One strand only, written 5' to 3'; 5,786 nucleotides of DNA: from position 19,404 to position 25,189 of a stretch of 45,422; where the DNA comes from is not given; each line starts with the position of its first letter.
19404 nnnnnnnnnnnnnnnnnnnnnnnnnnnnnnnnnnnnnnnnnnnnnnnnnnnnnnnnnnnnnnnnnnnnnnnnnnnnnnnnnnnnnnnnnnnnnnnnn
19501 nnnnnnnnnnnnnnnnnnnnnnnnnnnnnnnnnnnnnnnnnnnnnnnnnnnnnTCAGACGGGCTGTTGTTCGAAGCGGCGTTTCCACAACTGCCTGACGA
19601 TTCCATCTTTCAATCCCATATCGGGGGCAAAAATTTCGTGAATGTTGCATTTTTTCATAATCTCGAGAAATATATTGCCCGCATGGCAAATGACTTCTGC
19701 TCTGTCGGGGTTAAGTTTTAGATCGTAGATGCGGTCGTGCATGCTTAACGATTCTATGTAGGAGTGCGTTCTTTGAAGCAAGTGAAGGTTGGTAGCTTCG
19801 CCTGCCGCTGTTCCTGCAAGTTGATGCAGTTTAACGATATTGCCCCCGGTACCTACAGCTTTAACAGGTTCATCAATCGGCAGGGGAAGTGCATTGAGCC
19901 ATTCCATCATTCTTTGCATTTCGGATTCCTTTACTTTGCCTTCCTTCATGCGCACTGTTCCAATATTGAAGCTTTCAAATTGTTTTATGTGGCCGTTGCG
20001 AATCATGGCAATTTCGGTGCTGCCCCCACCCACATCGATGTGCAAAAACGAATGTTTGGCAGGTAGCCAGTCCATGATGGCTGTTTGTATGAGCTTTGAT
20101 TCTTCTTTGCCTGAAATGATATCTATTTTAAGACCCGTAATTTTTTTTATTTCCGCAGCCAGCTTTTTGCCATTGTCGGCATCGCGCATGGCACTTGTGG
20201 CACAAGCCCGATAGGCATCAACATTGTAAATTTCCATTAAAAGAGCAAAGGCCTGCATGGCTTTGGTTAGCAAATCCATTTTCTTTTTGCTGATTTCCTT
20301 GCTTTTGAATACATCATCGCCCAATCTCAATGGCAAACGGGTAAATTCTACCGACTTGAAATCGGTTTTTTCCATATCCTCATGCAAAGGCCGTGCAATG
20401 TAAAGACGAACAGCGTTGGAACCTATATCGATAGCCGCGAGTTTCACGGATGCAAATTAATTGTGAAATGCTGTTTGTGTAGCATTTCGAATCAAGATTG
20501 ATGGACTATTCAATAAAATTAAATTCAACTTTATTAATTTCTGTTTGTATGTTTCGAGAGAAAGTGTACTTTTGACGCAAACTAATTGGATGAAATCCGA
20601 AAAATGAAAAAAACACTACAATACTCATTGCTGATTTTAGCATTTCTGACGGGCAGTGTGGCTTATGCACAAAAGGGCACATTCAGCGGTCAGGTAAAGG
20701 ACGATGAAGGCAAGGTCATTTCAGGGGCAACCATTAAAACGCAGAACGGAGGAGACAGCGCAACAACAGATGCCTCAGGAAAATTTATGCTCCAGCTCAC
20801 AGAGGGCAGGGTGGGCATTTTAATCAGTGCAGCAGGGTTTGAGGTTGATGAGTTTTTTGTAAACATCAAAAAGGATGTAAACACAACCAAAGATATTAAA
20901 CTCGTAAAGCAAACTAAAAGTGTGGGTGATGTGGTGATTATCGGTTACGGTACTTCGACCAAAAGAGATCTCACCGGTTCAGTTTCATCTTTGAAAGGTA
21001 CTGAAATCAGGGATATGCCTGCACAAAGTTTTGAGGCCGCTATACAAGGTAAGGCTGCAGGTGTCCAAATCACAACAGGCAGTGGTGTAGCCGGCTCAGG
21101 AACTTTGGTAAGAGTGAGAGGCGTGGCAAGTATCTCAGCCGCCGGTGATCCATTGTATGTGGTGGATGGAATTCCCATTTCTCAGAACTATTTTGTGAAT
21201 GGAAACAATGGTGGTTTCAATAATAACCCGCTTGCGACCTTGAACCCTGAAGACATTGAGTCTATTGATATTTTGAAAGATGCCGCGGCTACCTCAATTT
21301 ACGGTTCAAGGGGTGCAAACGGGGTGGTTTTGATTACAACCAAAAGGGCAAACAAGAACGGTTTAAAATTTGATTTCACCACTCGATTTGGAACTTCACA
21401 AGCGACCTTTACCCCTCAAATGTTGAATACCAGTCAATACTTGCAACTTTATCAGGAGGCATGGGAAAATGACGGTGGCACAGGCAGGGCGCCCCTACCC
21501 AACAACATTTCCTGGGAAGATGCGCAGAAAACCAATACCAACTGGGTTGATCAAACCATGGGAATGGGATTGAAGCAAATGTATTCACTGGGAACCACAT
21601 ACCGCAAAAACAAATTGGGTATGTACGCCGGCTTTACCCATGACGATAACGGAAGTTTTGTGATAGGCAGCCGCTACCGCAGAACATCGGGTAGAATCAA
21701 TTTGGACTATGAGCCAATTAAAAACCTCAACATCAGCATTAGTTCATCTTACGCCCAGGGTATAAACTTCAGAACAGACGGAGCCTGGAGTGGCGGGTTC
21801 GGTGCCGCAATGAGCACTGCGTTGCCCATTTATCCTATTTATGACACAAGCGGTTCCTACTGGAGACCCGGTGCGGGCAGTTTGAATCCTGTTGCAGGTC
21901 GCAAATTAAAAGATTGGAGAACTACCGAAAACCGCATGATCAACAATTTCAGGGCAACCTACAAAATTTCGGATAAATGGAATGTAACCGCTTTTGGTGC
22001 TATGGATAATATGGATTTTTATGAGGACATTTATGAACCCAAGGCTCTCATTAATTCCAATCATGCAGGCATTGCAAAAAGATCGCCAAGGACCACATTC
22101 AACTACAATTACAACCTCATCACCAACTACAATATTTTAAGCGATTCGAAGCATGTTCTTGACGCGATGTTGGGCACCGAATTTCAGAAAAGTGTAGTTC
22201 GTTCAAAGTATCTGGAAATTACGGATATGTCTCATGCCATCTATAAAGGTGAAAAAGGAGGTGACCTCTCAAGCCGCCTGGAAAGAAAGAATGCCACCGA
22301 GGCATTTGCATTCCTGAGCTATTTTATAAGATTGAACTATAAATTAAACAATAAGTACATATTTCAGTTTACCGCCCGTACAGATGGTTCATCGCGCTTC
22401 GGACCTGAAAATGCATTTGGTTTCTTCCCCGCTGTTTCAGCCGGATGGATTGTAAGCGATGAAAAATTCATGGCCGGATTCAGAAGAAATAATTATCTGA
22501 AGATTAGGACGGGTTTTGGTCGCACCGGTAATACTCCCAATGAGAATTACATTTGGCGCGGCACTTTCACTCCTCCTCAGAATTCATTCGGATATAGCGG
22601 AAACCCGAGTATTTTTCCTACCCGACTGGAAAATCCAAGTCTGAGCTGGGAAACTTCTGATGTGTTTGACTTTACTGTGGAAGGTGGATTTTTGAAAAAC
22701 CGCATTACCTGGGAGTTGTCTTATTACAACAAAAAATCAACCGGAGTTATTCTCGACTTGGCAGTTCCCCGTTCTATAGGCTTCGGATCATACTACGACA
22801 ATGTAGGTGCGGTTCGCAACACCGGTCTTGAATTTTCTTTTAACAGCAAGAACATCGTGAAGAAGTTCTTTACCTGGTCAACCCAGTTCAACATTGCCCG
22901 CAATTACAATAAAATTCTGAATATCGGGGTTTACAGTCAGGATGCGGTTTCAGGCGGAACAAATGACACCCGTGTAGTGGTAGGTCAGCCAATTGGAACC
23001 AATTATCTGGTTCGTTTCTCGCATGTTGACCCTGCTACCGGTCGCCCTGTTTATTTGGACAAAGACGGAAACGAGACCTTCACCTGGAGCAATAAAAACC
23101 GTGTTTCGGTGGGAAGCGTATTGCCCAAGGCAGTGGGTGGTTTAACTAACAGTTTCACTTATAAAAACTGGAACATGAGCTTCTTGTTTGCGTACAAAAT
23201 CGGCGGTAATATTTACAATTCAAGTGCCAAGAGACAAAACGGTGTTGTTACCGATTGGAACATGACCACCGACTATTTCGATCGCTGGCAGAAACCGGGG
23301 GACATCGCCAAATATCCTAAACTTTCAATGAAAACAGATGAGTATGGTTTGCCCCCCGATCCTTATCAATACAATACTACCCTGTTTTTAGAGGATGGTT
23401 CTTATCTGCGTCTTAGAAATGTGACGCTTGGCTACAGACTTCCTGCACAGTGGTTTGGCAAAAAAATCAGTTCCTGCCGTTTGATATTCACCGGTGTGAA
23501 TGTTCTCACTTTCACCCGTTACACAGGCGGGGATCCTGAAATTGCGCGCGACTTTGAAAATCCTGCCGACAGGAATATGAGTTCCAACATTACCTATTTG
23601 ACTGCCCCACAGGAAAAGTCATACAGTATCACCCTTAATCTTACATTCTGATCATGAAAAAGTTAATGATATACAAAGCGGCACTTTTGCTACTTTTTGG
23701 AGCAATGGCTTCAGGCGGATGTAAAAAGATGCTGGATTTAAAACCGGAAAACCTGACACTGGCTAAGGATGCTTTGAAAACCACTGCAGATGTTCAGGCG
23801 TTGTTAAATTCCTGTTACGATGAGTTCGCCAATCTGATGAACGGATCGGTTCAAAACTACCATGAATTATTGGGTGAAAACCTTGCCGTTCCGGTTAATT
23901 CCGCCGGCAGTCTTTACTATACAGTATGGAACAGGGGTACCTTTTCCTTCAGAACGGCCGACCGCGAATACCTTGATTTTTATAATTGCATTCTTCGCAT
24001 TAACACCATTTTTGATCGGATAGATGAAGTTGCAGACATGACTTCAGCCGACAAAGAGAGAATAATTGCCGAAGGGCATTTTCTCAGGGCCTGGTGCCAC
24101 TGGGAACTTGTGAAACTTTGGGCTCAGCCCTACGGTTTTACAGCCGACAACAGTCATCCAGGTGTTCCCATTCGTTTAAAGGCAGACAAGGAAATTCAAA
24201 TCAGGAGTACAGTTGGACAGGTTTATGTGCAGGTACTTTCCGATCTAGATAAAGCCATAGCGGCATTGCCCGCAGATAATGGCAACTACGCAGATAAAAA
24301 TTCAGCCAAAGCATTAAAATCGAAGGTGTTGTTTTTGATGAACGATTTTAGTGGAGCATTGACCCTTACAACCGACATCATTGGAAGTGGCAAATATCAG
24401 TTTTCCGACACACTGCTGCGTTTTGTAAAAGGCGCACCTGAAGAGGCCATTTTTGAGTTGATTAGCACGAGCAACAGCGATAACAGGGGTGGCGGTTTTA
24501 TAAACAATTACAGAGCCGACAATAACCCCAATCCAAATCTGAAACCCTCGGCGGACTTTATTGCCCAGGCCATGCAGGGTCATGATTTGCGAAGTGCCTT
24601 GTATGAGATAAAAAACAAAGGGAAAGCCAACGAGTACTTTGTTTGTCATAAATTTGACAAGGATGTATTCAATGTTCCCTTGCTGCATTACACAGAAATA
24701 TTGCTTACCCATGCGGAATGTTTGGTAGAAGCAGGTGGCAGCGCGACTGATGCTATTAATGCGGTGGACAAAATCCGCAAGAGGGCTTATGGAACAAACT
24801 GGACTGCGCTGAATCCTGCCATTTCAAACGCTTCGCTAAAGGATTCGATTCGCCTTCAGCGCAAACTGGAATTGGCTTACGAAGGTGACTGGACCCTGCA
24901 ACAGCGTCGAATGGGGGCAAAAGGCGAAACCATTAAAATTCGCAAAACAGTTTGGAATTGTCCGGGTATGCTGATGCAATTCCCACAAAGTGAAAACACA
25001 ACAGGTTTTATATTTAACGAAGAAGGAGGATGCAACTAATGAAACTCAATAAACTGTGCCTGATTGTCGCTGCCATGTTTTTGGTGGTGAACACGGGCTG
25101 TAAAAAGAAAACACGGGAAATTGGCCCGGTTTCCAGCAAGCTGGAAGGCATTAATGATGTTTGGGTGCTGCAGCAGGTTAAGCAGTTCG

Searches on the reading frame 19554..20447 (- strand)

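Call 6: search_protein_families(library=pfam, proteins=[window:19554-20447:-], max_evalue=0.00001)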
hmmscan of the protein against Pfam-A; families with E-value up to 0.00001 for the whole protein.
window:19554-20447:- (297 aa): 1 family
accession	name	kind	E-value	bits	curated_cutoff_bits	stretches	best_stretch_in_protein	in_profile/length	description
PF02541.22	Ppx-GppA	-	9.5e-40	137.3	27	1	31-287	11-281/285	Ppx/GppA phosphatase family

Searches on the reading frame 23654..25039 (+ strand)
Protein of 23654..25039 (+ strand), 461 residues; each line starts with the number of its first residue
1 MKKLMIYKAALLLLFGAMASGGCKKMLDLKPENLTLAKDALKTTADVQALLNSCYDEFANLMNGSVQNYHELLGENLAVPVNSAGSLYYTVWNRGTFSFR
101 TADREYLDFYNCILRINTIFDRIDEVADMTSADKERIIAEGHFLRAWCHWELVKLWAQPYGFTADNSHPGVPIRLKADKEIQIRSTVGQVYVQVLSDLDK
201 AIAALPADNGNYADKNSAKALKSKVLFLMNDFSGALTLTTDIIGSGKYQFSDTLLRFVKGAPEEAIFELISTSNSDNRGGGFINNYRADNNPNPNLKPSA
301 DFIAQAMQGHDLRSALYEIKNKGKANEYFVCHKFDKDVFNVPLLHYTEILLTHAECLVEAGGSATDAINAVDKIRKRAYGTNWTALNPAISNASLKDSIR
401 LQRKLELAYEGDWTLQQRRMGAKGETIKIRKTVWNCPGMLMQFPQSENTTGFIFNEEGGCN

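Call 6: search_protein_families(library=pfam, proteins=[window:23654-25039:+], max_evalue=0.00001)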
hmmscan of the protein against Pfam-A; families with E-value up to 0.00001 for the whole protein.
window:23654-25039:+ (461 aa): 2 families
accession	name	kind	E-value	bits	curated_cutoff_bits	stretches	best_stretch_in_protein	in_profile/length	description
PF14322.12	SusD-like_3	-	4.5e-20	73.1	27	1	41-224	11-188/191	Starch-binding associating with outer membrane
PF07980.17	SusD_RagB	-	1.3e-14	55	23.1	1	340-426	155-241/297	SusD family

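Call 35: find_related_loci(query=window:23654-25039:+, collection=metagenome_contigs, flank=10000)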
Query window:23654-25039:+ (461 aa) in metagenome_contigs; peptide patterns used: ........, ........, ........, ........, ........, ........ (x = any residue, [..] = any of these).
100 stretches matched a pattern; 21 encode a relative of the query (tblastn E <= 1e-3); 21 distinct loci.
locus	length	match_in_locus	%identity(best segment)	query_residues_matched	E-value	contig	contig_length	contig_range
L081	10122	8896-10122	100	1-409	0e+0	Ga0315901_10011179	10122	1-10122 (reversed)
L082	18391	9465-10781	79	23-461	0e+0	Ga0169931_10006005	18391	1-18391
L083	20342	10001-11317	79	23-461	0e+0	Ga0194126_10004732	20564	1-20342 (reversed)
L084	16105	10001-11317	78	23-461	0e+0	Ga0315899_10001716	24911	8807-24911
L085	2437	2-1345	78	13-461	0e+0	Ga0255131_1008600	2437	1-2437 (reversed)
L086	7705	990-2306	78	23-461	0e+0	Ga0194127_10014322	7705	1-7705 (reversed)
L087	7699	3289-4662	74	1-461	0e+0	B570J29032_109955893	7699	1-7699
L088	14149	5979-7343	71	5-461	0e+0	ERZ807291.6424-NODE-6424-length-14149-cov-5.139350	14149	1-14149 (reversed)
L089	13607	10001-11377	69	3-461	0e+0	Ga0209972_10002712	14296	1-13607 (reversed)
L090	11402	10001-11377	69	3-461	0e+0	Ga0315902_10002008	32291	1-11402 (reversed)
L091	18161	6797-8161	70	5-461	0e+0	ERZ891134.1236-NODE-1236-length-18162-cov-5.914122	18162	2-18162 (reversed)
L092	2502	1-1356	69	11-461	0e+0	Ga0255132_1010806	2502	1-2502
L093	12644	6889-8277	68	1-461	0e+0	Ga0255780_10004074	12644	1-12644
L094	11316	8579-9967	68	1-461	0e+0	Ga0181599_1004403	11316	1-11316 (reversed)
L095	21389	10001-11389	67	1-461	0e+0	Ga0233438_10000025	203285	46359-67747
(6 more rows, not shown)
